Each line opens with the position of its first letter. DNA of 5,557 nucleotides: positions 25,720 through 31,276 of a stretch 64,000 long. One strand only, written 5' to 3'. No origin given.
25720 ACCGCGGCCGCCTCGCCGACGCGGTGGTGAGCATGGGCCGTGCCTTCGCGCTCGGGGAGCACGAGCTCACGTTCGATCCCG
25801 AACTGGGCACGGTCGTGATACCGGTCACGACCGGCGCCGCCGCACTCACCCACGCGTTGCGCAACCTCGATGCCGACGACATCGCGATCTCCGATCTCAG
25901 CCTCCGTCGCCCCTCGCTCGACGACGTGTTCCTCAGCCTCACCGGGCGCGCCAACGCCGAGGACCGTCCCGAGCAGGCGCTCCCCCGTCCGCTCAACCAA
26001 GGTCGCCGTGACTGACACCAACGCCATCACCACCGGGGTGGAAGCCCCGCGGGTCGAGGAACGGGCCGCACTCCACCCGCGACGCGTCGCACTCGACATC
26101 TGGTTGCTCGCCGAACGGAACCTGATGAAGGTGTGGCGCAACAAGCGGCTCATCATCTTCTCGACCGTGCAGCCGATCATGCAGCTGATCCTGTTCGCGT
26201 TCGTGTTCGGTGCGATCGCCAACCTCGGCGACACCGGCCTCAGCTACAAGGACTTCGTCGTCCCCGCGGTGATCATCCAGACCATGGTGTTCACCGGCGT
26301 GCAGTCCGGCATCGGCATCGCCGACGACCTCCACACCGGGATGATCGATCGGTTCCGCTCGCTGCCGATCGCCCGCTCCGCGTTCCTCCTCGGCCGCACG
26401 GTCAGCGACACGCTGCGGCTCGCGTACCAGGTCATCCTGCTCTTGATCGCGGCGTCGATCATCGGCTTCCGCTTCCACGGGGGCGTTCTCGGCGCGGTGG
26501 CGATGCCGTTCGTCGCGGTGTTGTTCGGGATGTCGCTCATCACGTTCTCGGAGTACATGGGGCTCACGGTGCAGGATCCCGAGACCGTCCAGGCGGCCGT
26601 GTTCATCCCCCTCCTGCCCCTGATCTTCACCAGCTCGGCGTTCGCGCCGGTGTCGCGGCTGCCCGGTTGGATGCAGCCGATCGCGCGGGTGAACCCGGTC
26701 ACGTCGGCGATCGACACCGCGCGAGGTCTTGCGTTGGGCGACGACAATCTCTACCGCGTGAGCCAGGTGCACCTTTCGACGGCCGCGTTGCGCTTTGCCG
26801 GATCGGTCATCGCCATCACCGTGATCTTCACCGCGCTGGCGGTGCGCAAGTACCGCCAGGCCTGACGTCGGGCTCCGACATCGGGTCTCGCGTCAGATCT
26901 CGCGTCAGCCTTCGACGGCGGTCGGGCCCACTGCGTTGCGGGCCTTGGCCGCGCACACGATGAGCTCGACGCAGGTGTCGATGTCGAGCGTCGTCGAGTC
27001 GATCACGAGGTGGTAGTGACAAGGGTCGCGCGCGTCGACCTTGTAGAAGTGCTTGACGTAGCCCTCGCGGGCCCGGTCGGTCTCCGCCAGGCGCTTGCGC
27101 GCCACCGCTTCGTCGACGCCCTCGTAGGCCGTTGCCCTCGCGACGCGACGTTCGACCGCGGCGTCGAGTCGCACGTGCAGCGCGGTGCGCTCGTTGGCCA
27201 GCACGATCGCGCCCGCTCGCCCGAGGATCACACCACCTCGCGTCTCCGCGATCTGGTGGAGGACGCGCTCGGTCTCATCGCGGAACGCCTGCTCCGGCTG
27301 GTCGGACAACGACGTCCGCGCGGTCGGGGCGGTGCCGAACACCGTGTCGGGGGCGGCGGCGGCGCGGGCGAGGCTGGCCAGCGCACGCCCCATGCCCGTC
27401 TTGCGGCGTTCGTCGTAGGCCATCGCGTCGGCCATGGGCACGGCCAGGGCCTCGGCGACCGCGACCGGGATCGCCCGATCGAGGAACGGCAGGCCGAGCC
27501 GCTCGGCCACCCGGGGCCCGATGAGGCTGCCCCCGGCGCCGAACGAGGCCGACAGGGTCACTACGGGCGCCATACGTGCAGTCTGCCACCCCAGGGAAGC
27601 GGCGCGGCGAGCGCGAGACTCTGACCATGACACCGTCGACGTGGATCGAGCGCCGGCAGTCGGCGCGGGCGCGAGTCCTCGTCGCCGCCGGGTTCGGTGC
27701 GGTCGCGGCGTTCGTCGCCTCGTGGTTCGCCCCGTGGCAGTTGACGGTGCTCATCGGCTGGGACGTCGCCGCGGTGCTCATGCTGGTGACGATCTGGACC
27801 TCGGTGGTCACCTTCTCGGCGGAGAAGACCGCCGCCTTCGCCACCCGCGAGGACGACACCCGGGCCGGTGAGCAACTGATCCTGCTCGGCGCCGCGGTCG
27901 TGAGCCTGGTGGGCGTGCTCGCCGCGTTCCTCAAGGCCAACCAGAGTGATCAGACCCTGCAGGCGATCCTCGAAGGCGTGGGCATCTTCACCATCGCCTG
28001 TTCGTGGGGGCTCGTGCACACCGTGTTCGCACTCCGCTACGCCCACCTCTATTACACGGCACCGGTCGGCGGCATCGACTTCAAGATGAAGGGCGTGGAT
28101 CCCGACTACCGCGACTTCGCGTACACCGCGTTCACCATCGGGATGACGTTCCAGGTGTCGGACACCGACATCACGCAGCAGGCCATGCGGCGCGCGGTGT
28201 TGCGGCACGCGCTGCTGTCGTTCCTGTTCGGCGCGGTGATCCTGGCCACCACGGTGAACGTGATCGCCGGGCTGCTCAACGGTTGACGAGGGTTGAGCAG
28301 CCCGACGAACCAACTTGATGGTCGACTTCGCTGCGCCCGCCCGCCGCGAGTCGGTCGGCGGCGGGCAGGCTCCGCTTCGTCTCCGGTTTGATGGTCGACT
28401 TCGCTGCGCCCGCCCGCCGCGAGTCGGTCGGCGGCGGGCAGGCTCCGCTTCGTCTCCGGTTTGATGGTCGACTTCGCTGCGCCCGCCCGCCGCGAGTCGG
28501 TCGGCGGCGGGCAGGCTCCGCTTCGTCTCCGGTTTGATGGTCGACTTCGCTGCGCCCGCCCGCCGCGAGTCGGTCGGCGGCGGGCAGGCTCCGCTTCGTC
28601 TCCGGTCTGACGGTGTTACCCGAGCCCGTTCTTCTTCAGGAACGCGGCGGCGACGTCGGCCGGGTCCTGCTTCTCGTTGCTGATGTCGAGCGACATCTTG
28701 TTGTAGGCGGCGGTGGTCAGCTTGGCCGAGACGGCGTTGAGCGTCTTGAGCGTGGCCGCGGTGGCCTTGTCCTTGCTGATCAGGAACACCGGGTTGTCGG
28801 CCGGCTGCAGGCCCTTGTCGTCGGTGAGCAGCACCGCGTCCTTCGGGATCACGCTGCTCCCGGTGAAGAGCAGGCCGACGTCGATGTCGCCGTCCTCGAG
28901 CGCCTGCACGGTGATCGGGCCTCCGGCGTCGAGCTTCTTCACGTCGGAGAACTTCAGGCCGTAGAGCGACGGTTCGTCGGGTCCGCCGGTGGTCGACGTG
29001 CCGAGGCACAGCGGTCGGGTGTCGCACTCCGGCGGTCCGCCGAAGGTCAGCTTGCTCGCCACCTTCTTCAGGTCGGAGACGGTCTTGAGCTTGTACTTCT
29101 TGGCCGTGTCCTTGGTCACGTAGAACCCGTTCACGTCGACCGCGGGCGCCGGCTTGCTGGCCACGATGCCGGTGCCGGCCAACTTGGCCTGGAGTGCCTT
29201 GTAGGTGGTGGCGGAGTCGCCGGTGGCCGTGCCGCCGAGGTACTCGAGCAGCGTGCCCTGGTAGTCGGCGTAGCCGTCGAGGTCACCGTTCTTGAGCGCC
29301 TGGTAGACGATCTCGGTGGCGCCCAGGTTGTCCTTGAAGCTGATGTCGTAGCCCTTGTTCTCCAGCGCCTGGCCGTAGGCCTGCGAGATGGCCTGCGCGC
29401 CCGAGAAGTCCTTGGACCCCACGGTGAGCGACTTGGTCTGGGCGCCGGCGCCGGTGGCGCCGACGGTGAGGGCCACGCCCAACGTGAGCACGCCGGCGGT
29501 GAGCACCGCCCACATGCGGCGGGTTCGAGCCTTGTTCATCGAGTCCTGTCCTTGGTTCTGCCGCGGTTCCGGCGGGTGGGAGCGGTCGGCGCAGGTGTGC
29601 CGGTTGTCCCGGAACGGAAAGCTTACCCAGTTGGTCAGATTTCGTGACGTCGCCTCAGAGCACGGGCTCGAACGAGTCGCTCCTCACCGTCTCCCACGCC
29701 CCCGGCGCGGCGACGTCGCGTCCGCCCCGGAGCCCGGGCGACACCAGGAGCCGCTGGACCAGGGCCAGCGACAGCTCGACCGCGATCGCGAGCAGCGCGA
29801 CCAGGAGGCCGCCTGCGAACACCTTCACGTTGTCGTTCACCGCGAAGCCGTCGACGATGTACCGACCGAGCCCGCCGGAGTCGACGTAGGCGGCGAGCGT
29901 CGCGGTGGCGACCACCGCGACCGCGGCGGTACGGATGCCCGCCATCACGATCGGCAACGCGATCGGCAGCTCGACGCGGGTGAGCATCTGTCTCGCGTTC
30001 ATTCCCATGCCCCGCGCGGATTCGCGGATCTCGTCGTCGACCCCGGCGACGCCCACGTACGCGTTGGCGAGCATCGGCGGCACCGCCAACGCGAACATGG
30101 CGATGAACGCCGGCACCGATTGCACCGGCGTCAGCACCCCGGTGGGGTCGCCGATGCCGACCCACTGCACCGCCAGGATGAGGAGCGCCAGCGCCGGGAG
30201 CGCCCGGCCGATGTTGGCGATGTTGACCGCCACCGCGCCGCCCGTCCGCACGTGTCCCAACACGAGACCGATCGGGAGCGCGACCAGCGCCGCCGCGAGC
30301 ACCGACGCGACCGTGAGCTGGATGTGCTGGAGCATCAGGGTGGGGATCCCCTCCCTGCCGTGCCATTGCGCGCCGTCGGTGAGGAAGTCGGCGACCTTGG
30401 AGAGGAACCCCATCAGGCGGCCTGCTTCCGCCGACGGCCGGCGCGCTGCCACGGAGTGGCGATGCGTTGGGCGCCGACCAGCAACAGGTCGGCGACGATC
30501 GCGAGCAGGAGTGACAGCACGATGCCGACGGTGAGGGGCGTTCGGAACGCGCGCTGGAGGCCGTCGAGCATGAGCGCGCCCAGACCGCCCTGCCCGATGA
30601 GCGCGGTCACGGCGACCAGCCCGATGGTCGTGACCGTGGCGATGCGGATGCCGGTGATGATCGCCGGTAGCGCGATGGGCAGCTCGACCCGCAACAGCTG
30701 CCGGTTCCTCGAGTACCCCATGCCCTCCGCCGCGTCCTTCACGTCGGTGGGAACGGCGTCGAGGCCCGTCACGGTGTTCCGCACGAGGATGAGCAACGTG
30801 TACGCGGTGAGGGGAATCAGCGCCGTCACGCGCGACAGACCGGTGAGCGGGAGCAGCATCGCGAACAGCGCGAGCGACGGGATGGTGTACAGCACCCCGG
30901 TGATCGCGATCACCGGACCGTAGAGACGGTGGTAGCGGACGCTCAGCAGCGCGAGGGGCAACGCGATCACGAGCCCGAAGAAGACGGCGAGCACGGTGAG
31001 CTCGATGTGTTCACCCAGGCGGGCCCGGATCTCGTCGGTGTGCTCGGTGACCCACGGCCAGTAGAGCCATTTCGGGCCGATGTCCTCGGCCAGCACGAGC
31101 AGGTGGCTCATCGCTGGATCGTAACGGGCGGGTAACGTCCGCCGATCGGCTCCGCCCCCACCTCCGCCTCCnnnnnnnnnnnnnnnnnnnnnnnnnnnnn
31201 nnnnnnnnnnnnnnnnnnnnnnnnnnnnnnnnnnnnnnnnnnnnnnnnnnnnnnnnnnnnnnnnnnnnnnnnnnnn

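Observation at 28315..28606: Four perfect 73-bp tandem repeats, each with a GC hairpin, in a convergent intergenic region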

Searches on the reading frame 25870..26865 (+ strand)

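Call 9: search_protein_families(library=pfam, proteins=[window:25870-26865:+])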
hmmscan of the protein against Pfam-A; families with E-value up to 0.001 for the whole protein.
window:25870-26865:+ (331 aa): 2 families
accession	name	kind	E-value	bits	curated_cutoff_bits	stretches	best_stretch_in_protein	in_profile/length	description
PF01061.29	ABC2_membrane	-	2.8e-27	96.1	26.9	1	77-286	3-208/211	ABC-2 type transporter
PF12698.13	ABC2_membrane_3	-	2.1e-16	60.4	31.6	1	124-325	158-346/347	ABC-2 family transporter protein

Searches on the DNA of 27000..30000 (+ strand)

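Call 7: search_rna_families(source=window, start=27000, end=30000, threshold=evalue, max_evalue=1)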
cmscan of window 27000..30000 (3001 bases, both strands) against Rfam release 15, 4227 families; matches with E-value up to 1: 0.
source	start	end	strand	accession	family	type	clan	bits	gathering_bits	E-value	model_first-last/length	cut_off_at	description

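Call 54: search_dna_similar(query=window:28287-28615:+, collection=plasmids, mode=distant, max_evalue=0.001, max_rows=10)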
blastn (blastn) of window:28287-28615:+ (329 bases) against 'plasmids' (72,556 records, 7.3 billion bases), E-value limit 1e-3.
No match.

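Call 55: search_dna_similar(query=window:28287-28615:+, collection=phages, mode=distant, max_evalue=0.001, max_rows=10)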
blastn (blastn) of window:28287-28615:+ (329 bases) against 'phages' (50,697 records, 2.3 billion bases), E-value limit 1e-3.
No match.

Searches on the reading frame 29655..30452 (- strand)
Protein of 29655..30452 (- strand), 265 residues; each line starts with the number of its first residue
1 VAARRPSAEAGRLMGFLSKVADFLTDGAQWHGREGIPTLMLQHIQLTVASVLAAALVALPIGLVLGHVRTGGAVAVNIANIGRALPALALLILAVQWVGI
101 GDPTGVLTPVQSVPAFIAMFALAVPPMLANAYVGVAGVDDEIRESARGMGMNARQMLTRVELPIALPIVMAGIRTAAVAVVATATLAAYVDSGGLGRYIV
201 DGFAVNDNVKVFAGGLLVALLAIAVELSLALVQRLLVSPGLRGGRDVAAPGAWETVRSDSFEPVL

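Call 9: search_protein_families(library=pfam, proteins=[window:29655-30452:-])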
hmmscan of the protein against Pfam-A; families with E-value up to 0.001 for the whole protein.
window:29655-30452:- (265 aa): 1 family
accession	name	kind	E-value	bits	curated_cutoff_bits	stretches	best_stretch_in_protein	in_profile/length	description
PF00528.27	BPD_transp_1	-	2.2e-15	57.3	26.4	1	58-234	1-180/184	Binding-protein-dependent transport system inner membrane component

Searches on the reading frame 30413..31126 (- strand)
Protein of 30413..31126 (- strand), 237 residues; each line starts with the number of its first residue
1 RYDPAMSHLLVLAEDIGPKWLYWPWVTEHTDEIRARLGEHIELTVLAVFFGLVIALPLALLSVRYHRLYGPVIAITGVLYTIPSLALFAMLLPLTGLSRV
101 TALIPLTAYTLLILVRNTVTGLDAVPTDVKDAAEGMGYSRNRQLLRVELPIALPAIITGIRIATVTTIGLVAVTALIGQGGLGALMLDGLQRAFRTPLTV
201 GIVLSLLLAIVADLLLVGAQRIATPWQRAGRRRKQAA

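Call 59: search_protein_families(library=pfam, proteins=[window:30413-31126:-])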
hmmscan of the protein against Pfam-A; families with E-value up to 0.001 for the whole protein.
window:30413-31126:- (237 aa): 1 family
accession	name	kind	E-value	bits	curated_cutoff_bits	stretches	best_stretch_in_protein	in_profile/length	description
PF00528.27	BPD_transp_1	-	6.6e-18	65.5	26.4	1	51-216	5-175/184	Binding-protein-dependent transport system inner membrane component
